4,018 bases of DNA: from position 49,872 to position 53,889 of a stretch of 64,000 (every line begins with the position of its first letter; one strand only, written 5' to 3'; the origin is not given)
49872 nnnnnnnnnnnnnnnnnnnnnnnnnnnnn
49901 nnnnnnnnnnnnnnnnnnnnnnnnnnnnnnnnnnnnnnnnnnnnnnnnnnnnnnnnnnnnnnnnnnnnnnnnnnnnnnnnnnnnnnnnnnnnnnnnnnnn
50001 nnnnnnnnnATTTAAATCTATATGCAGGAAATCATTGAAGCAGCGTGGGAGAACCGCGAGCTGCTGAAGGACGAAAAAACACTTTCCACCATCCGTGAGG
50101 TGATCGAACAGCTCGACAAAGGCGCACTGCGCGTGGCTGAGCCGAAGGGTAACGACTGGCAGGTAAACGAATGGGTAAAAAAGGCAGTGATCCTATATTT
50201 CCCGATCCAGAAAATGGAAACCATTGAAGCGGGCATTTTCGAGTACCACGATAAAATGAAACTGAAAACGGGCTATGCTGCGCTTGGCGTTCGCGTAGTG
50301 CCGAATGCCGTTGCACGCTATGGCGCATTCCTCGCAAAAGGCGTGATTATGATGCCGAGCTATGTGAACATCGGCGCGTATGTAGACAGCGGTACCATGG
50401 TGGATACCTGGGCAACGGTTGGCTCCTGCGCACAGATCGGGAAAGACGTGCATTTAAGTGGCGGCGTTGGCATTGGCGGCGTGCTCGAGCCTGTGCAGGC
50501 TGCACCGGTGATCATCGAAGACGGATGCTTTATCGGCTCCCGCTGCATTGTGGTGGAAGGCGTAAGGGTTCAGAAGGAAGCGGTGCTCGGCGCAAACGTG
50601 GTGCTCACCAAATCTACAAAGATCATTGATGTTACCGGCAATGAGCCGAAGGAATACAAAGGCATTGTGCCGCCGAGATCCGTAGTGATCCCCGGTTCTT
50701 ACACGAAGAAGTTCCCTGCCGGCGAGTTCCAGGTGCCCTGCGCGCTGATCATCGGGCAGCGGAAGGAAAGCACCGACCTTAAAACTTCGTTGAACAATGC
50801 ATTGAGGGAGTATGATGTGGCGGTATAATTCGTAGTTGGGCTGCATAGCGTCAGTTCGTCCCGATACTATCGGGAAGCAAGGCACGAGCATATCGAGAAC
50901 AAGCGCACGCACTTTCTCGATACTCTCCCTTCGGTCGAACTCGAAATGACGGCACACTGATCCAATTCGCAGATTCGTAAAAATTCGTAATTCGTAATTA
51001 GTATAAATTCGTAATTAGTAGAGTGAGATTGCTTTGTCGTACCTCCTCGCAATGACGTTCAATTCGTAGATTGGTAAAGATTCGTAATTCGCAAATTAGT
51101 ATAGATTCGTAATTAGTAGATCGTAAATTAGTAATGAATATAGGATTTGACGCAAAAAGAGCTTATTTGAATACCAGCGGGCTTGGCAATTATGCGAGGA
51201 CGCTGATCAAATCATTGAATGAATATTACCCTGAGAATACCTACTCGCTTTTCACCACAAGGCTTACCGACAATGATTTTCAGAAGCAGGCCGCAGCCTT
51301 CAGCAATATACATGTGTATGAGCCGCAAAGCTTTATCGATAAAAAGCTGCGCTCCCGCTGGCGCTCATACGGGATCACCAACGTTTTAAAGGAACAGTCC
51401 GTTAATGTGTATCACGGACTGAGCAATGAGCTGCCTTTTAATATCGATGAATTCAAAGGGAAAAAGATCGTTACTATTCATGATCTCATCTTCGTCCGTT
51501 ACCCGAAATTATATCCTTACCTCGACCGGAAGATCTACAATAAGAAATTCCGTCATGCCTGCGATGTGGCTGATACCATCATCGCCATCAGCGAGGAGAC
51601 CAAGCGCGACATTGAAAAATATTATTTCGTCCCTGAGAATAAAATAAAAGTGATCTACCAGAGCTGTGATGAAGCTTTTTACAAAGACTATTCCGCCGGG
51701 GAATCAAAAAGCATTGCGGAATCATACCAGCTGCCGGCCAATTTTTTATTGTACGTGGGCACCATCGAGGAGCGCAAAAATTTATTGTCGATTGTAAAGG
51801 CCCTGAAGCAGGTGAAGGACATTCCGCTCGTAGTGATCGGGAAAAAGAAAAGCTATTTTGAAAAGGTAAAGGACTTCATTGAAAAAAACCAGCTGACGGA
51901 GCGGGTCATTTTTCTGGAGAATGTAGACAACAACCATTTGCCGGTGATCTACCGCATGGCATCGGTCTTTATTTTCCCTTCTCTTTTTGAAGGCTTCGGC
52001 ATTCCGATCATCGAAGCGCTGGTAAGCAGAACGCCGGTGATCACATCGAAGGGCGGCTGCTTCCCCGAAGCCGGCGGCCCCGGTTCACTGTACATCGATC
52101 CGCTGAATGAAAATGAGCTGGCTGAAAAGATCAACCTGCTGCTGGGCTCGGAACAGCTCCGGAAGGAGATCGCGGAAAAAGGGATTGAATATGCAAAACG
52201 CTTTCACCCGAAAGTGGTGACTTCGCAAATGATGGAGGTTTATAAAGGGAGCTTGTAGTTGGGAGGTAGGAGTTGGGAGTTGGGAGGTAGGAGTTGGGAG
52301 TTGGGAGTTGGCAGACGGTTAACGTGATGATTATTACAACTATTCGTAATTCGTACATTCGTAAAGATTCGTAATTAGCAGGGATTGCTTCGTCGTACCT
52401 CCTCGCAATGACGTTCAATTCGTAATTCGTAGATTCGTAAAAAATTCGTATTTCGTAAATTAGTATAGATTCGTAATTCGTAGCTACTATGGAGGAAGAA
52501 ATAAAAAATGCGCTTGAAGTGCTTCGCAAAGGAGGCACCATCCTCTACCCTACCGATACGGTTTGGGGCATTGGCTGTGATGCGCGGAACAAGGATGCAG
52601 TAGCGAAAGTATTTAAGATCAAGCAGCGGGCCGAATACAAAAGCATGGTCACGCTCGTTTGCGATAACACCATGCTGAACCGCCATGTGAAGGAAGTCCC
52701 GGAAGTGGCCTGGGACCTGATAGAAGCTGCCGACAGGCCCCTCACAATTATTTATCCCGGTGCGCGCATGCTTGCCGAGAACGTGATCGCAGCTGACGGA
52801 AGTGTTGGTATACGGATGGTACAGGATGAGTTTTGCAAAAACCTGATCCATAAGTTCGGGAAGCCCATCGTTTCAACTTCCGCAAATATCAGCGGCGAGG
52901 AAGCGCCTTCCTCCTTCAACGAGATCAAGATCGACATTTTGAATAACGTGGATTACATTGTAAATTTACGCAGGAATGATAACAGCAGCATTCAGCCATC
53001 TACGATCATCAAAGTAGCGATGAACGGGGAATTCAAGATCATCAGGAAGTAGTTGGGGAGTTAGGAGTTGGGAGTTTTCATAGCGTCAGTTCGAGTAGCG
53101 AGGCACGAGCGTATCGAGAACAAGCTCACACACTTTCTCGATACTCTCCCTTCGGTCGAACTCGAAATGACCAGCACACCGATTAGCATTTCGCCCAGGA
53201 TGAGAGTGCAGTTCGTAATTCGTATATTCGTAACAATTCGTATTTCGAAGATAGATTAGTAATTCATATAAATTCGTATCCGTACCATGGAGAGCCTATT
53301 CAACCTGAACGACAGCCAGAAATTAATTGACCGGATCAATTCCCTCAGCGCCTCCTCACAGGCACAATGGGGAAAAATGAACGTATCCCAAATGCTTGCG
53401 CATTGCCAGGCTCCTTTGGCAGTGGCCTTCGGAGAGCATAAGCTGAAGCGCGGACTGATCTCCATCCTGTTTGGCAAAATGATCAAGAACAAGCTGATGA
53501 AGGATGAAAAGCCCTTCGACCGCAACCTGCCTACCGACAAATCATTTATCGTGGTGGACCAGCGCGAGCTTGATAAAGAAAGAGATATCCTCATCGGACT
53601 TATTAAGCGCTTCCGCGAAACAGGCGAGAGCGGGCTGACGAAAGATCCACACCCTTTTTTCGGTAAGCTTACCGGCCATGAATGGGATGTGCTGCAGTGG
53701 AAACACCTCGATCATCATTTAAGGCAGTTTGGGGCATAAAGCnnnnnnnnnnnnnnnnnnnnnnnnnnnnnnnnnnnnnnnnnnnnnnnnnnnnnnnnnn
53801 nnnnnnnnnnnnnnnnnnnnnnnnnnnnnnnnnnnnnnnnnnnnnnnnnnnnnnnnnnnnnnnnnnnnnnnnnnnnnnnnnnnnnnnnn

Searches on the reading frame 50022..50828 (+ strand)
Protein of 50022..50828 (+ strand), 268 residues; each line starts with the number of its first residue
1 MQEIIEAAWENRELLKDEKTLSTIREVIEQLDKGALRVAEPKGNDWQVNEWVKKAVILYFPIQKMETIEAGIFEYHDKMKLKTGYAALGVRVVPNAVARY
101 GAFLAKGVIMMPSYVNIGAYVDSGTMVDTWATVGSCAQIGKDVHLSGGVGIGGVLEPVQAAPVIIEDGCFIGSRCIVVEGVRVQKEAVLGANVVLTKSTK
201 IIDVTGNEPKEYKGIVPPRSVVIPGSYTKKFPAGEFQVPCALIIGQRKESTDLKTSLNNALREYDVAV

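Call 27: search_protein_families(library=pfam, proteins=[window:50022-50828:+], max_evalue=0.001)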
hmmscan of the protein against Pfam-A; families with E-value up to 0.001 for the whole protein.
window:50022-50828:+ (268 aa): 5 families
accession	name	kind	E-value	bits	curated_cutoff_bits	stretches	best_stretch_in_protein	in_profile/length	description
PF14805.11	THDPS_N_2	-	1.6e-25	89.5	25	1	1-62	2-67/67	Tetrahydrodipicolinate N-succinyltransferase N-terminal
PF14602.12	Hexapep_2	-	2.3e-12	46.9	27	1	162-197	1-34/34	Hexapeptide repeat of succinyl-transferase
PF00132.30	Hexapep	-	2.7e-11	43.1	27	1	163-197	2-36/36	Bacterial transferase hexapeptide (six repeats)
PF21711.3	DCTN5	-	0.00051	20.2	40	0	163-230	91-156/182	Dynactin subunit 5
PF25084.1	LbH_EIF2B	-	0.00065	20.1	54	0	119-201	28-99/105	EIF2B subunit epsilon LbH domain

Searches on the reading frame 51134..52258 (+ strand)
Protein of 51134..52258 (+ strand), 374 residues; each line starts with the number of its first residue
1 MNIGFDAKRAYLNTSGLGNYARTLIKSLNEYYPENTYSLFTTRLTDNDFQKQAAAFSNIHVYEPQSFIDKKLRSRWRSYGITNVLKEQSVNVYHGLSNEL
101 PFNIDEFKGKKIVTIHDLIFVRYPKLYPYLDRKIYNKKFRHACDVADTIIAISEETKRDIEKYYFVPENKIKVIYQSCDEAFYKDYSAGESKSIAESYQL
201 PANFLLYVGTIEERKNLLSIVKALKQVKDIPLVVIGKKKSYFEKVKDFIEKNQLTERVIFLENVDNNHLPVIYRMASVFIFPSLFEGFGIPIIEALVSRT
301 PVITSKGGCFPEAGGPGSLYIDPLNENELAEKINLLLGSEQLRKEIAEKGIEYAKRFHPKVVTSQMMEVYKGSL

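Call 27: search_protein_families(library=pfam, proteins=[window:51134-52258:+], max_evalue=0.001)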
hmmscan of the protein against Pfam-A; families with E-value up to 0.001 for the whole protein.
window:51134-52258:+ (374 aa): 5 families
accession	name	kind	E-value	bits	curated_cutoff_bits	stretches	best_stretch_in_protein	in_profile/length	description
PF00534.26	Glycos_transf_1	-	5.2e-32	111.2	26.4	1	202-351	15-170/172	Glycosyl transferases group 1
PF13692.12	Glyco_trans_1_4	-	2.1e-23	83.6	27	1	205-337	4-140/142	Glycosyl transferases group 1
PF13439.12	Glyco_transf_4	-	1.7e-11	44.8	28.5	1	15-179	2-167/170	Glycosyltransferase Family 4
PF20706.3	GT4-conflict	-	2.2e-05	24.1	26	1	209-306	204-312/385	Family 4 Glycosyltransferase in conflict systems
PF13524.12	Glyco_trans_1_2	-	0.00076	19.9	25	0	220-358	5-133/144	Glycosyl transferase-like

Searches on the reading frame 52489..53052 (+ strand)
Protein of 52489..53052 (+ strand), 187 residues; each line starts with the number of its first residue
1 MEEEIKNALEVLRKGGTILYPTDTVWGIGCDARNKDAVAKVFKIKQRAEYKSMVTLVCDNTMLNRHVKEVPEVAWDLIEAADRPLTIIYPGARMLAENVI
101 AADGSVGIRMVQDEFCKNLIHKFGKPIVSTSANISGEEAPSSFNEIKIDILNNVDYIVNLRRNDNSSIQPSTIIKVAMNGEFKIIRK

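Call 28: search_protein_families(library=pfam, proteins=[window:52489-53052:+], max_evalue=0.001)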
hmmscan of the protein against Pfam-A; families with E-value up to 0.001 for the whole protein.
window:52489-53052:+ (187 aa): 1 family
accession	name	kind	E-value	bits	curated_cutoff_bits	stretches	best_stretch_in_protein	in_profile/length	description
PF01300.24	Sua5_yciO_yrdC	-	1.2e-45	155.7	25.1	1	10-187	1-177/178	Telomere recombination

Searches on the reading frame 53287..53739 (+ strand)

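Call 28: search_protein_families(library=pfam, proteins=[window:53287-53739:+], max_evalue=0.001)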
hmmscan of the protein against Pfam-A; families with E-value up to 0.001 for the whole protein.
window:53287-53739:+ (150 aa): 1 family
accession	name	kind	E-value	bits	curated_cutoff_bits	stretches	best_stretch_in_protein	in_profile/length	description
PF07606.16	DUF1569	-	6.2e-11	43.1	21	1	7-148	9-149/152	Protein of unknown function (DUF1569)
